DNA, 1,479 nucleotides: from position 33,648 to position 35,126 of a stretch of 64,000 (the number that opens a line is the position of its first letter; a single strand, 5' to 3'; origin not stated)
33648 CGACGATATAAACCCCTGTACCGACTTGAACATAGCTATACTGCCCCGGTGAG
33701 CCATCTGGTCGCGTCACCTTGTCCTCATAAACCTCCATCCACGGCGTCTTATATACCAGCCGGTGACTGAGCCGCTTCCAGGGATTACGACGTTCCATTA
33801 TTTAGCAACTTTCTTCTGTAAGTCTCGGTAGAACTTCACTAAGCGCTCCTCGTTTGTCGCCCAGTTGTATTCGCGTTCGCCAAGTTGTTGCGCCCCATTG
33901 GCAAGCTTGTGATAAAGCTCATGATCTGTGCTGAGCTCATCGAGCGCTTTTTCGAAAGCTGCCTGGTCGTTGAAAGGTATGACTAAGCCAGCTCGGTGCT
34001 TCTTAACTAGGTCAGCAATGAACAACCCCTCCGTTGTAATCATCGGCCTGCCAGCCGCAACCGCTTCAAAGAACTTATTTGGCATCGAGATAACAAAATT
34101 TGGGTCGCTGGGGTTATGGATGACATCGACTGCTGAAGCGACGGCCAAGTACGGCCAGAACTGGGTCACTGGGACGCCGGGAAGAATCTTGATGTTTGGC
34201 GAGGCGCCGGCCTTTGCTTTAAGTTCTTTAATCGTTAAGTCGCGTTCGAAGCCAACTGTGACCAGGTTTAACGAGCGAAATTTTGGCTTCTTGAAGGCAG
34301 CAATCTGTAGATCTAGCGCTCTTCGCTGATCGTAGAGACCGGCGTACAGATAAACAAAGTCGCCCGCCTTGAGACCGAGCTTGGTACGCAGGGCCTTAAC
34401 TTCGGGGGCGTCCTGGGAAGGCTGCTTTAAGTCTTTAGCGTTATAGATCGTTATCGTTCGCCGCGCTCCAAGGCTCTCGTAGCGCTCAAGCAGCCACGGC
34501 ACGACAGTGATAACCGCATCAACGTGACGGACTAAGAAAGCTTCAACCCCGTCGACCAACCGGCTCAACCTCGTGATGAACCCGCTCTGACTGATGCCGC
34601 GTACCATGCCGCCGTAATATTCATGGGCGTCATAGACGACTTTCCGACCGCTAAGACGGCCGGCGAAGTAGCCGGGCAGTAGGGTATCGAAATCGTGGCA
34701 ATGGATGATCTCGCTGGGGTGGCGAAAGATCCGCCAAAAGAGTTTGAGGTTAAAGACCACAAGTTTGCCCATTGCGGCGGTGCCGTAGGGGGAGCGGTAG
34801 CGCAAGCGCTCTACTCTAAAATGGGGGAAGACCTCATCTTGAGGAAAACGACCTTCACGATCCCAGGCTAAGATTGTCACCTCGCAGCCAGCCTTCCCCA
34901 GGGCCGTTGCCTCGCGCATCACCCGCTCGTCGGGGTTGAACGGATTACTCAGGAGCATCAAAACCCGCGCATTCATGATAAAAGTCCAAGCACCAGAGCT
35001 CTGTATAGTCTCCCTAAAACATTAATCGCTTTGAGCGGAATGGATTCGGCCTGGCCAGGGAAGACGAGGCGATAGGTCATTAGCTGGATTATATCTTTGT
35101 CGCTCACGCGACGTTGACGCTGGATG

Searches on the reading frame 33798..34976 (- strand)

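Call 49: search_protein_families(library=pfam, proteins=[window:33798-34976:-], max_evalue=0.001)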
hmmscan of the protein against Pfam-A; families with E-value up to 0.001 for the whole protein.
window:33798-34976:- (392 aa): 5 families
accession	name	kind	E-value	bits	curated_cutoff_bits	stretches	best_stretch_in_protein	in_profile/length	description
PF00534.26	Glycos_transf_1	-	3.6e-15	56.4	26.4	1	195-364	4-171/172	Glycosyl transferases group 1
PF13439.12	Glyco_transf_4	-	7.2e-15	55.8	28.5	1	19-183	8-168/170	Glycosyltransferase Family 4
PF13579.12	Glyco_trans_4_4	-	8.1e-15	55.9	29.7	1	18-174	6-152/158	Glycosyl transferase 4-like domain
PF13692.12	Glyco_trans_1_4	-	1.3e-12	48.6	27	1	209-351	4-142/142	Glycosyl transferases group 1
PF13524.12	Glyco_trans_1_2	-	0.00054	20.4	25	0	297-376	62-139/144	Glycosyl transferase-like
